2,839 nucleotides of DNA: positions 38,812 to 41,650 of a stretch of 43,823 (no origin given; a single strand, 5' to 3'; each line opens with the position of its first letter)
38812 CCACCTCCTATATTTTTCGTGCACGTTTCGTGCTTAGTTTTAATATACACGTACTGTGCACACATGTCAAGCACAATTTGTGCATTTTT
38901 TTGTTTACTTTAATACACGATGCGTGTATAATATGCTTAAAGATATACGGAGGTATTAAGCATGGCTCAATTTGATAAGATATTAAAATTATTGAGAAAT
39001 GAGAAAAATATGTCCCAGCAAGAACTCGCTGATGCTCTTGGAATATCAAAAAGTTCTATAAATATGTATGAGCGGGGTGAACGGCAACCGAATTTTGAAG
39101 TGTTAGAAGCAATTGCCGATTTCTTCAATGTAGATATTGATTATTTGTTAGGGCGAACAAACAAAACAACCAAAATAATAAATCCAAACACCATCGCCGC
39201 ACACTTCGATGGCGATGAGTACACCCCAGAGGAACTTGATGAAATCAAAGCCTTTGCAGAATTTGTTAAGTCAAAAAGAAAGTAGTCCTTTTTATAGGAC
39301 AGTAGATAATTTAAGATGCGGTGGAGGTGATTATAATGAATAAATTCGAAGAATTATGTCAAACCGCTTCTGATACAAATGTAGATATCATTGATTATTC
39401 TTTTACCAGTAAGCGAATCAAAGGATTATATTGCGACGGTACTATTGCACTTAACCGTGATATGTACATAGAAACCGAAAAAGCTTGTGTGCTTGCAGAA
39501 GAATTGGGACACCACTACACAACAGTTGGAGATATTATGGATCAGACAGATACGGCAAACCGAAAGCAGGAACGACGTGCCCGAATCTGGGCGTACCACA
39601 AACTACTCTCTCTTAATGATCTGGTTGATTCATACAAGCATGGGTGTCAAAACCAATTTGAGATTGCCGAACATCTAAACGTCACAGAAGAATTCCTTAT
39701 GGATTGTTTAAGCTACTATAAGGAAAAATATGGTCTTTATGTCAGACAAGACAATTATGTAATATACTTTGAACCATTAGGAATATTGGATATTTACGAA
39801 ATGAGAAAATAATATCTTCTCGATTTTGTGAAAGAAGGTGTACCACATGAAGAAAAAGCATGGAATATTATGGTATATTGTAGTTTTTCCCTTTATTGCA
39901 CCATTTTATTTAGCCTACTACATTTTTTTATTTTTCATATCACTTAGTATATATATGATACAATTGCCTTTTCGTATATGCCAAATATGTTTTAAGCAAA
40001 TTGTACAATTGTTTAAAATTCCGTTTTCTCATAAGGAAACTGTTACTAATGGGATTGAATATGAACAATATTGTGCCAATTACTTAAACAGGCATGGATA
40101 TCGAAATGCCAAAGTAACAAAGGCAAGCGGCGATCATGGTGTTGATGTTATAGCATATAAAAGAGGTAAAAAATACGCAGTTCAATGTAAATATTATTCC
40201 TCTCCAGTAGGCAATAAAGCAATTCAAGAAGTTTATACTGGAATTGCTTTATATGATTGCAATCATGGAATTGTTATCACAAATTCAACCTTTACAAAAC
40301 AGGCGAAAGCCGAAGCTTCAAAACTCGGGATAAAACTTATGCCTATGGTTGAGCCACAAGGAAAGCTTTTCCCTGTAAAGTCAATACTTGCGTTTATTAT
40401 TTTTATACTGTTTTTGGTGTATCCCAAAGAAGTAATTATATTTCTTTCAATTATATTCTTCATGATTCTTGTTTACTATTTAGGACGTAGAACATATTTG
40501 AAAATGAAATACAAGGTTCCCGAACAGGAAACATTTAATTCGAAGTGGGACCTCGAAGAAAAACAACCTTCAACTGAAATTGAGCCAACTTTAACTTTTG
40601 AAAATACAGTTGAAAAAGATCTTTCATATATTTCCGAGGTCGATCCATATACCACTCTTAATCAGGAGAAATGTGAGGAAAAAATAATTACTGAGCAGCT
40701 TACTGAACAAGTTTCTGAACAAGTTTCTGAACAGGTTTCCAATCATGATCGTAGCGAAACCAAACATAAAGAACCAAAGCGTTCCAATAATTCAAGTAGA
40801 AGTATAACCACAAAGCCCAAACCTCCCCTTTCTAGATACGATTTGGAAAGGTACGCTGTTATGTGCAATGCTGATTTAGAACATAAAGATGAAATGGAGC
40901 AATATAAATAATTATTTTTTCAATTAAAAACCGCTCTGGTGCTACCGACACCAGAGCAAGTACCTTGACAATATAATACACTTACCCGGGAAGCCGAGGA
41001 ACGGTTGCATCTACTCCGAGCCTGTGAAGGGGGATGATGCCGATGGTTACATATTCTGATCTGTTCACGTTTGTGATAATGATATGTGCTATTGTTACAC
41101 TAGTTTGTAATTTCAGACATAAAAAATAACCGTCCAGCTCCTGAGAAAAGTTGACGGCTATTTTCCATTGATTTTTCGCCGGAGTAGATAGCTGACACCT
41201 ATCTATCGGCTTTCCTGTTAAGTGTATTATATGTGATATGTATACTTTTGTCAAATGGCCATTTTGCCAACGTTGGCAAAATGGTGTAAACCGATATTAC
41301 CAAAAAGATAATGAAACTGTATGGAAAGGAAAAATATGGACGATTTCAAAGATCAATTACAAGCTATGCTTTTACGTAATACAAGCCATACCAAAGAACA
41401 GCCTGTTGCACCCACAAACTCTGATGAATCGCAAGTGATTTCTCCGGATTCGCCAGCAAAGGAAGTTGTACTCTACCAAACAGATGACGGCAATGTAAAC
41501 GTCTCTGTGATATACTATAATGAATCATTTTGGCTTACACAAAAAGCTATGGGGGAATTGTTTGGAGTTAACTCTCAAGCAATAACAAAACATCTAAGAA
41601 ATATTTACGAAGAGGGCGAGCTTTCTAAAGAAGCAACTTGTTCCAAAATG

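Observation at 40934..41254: Unannotated type I toxin-antitoxin locus: a 28-aa hydrophobic peptide and a convergent antisense RNA from a perfect consensus promoter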

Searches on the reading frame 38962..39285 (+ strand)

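Call 51: search_protein_families(library=pfam, proteins=[window:38962-39285:+])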
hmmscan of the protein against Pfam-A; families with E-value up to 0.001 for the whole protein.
window:38962-39285:+ (107 aa): 10 families
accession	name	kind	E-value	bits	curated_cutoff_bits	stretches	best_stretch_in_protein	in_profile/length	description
PF01381.28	HTH_3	-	7.4e-22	77.6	23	1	8-62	1-55/55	Helix-turn-helix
PF12844.13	HTH_19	-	5.2e-14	52.3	30.2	1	8-65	4-61/64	Helix-turn-helix domain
PF13560.12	HTH_31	-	1.9e-12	47.7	27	1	8-58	6-57/64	Helix-turn-helix domain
PF13443.12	HTH_26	-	1.7e-10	41.4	22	1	8-64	2-59/63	Cro/C1-type HTH DNA-binding domain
PF13412.12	HTH_24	-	8.7e-07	28.9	21.9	1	6-34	7-35/48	Winged helix-turn-helix DNA-binding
PF08279.18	HTH_11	-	1.4e-05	25.3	25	1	6-33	4-32/55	HTH domain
PF07022.19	Phage_CI_repr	-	3.7e-05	24.4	22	1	18-64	14-59/65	Bacteriophage CI repressor helix-turn-helix domain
PF01047.28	MarR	-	0.00015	22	24.6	1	6-33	7-34/59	MarR family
PF12802.13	MarR_2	-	0.00057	20.4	27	0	10-34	14-38/61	MarR family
PF08667.16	BetR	-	0.00096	19.7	21.6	1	14-70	20-76/148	BetR domain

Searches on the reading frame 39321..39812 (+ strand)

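Call 51: search_protein_families(library=pfam, proteins=[window:39321-39812:+])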
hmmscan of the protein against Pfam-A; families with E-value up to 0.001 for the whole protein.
window:39321-39812:+ (163 aa): 1 family
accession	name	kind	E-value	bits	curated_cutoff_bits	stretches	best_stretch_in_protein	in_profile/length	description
PF06114.19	Peptidase_M78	-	6.1e-09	36.2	22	1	18-126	3-118/123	IrrE N-terminal-like domain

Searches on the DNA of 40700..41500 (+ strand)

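Call 4: search_rna_families(source=window, start=40700, end=41500, threshold=evalue, max_evalue=10, show_alignments=3)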
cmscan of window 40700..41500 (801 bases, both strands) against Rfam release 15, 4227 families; matches with E-value up to 10: 3.
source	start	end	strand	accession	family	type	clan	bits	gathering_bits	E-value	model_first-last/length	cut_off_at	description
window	41258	41285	+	RF04068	mir-3927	Gene; miRNA;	-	21.1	90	0.47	1-85/85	no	mir-3927 microRNA precursor family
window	40974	41253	+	RF01412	BsrG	Gene; sRNA;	-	19.5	55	0.025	1-259/259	no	BsrG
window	41160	41220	+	RF02473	GlsR4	Gene; snRNA; snoRNA; CD-box;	-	13.5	70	8.2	1-61/61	no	Small nucleolar RNA GlsR4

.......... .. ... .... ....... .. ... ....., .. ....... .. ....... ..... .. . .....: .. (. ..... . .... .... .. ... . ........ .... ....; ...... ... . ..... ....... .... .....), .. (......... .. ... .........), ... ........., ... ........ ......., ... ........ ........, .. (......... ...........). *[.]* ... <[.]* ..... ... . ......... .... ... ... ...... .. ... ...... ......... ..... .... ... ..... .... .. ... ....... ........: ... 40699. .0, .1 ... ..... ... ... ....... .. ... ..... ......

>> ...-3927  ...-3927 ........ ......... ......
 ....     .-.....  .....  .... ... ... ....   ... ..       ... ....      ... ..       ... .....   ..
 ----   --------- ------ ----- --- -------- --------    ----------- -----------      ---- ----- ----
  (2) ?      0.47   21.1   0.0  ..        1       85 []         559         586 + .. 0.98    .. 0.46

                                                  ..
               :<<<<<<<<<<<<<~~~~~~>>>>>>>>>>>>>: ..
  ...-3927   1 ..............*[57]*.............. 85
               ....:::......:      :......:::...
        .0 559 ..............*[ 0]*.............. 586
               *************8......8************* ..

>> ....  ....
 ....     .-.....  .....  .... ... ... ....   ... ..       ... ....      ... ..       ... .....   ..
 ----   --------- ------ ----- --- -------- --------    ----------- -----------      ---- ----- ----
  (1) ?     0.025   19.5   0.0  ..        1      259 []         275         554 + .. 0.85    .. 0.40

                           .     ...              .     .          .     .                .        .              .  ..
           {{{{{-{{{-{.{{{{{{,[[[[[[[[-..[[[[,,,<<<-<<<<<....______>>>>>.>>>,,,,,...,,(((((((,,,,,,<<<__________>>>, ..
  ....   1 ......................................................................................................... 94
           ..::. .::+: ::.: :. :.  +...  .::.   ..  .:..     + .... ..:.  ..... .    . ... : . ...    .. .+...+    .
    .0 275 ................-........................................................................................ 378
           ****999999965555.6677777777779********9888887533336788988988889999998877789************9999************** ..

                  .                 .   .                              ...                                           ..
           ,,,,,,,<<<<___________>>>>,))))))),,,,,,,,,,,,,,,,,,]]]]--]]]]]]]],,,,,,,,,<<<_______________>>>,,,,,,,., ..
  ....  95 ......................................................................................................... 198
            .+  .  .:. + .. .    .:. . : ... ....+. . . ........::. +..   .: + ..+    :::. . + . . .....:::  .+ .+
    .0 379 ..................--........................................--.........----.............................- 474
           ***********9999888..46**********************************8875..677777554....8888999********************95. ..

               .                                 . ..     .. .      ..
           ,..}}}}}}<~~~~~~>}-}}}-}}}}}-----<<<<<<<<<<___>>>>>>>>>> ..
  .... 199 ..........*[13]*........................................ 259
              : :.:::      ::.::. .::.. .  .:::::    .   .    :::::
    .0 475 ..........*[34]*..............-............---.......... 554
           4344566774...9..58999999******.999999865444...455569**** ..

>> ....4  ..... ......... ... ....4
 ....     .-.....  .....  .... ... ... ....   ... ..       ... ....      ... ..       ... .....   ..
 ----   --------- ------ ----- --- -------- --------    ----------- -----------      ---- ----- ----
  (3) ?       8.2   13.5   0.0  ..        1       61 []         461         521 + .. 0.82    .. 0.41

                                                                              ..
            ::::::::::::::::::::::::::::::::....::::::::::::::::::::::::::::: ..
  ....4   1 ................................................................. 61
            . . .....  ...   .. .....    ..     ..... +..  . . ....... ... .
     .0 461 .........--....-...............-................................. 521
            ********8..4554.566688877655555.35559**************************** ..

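Call 9: search_dna_similar(query=window:40900-41320:+, collection=phages, mode=distant, max_evalue=0.01)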
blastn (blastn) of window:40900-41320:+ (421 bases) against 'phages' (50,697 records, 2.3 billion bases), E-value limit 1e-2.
No match.

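Call 10: search_dna_similar(query=window:40900-41320:+, collection=plasmids, mode=distant, max_evalue=0.01)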
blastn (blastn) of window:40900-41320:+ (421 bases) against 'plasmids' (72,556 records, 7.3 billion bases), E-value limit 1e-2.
No match.

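Call 76: build_rna_model(alignment_id=A1, structure=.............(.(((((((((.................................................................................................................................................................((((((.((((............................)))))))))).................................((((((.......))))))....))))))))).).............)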
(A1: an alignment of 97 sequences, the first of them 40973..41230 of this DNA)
Model R1 built from alignment A1 (97 sequences, 314 columns); structure: as given.
model positions 258; base pairs 26; branch points 1; effective number of sequences 4.09; information 0.59 bits per position. Calibrated on 0.2 Mb of random sequence (short: E-values are rough).
structure used (alignment columns):
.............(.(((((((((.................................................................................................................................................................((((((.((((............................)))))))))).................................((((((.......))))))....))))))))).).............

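Call 77: search_with_rna_model(model_id=R1, sources=[window, L150], max_evalue=10, filters=off)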
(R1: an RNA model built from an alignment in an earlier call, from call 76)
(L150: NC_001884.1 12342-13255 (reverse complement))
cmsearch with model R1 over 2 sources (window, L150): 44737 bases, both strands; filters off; matches with E-value up to 10: 88.
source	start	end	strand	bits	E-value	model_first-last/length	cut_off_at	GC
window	40973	41230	+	213.4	7.6e-53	1-258/258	no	0.41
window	40973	41230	-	35.6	3.4e-08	1-258/258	no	0.41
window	38928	38986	-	12.4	0.024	1-258/258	no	0.27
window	1852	1880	+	12.1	0.027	1-258/258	no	0.17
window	16609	16633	+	11.7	0.034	1-258/258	no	0.16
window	38928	38959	+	10.9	0.055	1-258/258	no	0.25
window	36240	36352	+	10.1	0.089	99-234/258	no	0.31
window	23400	23496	+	9.6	0.12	1-258/258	no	0.33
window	42376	42526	+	9.2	0.15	83-234/258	no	0.37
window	20040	20159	-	8.4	0.23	1-258/258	no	0.29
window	10151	10193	-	8.1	0.27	1-258/258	no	0.33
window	1852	1880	-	8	0.29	1-258/258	no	0.17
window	39759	39789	-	7.6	0.36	1-258/258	no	0.29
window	17257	17297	+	7.5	0.39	1-258/258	no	0.44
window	9347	9387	+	7.4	0.42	1-258/258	no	0.29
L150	670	690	-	6.2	0.83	1-258/258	no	0.1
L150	665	690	+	4.8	1.8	1-258/258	no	0.08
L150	347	643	+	3.9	3.1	1-258/258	no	0.41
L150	316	330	-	3.7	3.7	1-258/258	no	0.13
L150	609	651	-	2.3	7.8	190-232/258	no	0.37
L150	744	799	+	2.1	8.8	1-258/258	no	0.29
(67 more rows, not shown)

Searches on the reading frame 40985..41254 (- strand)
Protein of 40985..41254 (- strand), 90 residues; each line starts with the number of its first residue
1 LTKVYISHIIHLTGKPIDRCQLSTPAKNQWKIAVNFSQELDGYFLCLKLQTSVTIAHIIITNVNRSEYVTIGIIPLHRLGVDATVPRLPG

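Call 6: search_protein_families(library=pfam, proteins=[window:40985-41254:-], max_evalue=10)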
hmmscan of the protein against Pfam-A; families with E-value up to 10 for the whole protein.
seq(90 aa): 1 family
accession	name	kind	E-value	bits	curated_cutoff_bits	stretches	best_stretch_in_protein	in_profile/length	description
PF24639.1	DUF7634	-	0.0099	16.6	27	2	57-71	33-47/89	Domain of unknown function (DUF7634)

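Call 7: search_protein_families(library=ncbifam, proteins=[window:40985-41254:-], max_evalue=10)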
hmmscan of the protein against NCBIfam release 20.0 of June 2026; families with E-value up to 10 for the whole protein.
seq(90 aa): 0 families

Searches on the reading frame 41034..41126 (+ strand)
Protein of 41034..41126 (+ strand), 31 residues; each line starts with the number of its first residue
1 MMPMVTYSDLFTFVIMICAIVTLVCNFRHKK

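Call 6: search_protein_families(library=pfam, proteins=[window:41043-41126:+, window:41034-41126:+], max_evalue=10)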
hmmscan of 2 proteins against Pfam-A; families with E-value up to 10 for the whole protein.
seq(28 aa): 1 family
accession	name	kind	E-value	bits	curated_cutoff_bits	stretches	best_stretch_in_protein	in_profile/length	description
PF16080.10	Phage_holin_2_3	-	0.19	12.2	28.8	1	13-28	32-47/56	Bacteriophage holin family HP1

seq(31 aa): 0 families

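Call 7: search_protein_families(library=ncbifam, proteins=[window:41043-41126:+, window:41034-41126:+], max_evalue=10)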
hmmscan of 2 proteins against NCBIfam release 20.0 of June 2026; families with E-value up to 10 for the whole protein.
seq(28 aa): 0 families

seq(31 aa): 0 families

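Call 44: search_dna_similar(query=window:41043-41126:+, collection=phages, mode=protein, max_evalue=10, max_rows=12)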
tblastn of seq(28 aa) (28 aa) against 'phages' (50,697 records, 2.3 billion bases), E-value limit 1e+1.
No match.

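Call 49: list_cluster_members(proteins=[window:41034-41126:+, window:41043-41126:+, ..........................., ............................])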
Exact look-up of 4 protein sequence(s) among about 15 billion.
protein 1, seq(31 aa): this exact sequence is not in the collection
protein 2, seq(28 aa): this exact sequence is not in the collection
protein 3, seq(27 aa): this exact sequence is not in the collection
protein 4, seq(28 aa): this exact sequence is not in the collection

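Call 61: search_protein_representatives(protein=window:41034-41126:+)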
Query: 31 residues. Proteins with E-value up to 0.001 (for the whole library): 91; up to 1e-10: 2; up to 1e-30: 0. The best 91 are listed.
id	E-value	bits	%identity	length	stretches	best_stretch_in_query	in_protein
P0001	1.0e-12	60.7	71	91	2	3-29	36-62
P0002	5.6e-11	55.6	73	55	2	2-30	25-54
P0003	1.1e-09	51.8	90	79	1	1-31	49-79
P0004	2.6e-09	50.6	86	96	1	4-31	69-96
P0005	6.7e-09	49.4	75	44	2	4-22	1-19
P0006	1.2e-08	48.7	83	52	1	3-31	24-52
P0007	1.4e-08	48.5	89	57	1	4-31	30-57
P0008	4.5e-08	47.0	74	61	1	1-31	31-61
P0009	7.6e-08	46.3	77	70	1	1-31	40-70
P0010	8.0e-07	43.3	79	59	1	3-31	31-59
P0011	1.1e-06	42.9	73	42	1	2-31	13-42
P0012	1.1e-06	42.9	79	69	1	3-31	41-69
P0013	1.1e-06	42.9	79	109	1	4-31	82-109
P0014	1.3e-06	42.7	82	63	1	4-31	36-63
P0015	2.1e-06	42.1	75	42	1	4-31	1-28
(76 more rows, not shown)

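Call 68: search_protein_families(library=pfam, alignment_id=A2, max_evalue=0.01)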
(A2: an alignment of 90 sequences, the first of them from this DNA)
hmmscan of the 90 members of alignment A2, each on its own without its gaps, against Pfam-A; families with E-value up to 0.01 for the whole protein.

A. member 1, seq(28 aa): 0 families

B. families by the number of members that match (of 90 scanned): 2 families
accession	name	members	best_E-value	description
PF16935.10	Hol_Tox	47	3.1e-09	Putative Holin-like Toxin (Hol-Tox)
PF11139.14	SfLAP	1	0.009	Sap, sulfolipid-1-addressing protein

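Call 69: search_solved_structures(query=A2, max_evalue=1)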
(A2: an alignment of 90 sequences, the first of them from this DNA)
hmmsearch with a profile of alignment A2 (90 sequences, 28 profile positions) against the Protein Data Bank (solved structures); distinct sequences matched with E-value up to 1: 0.
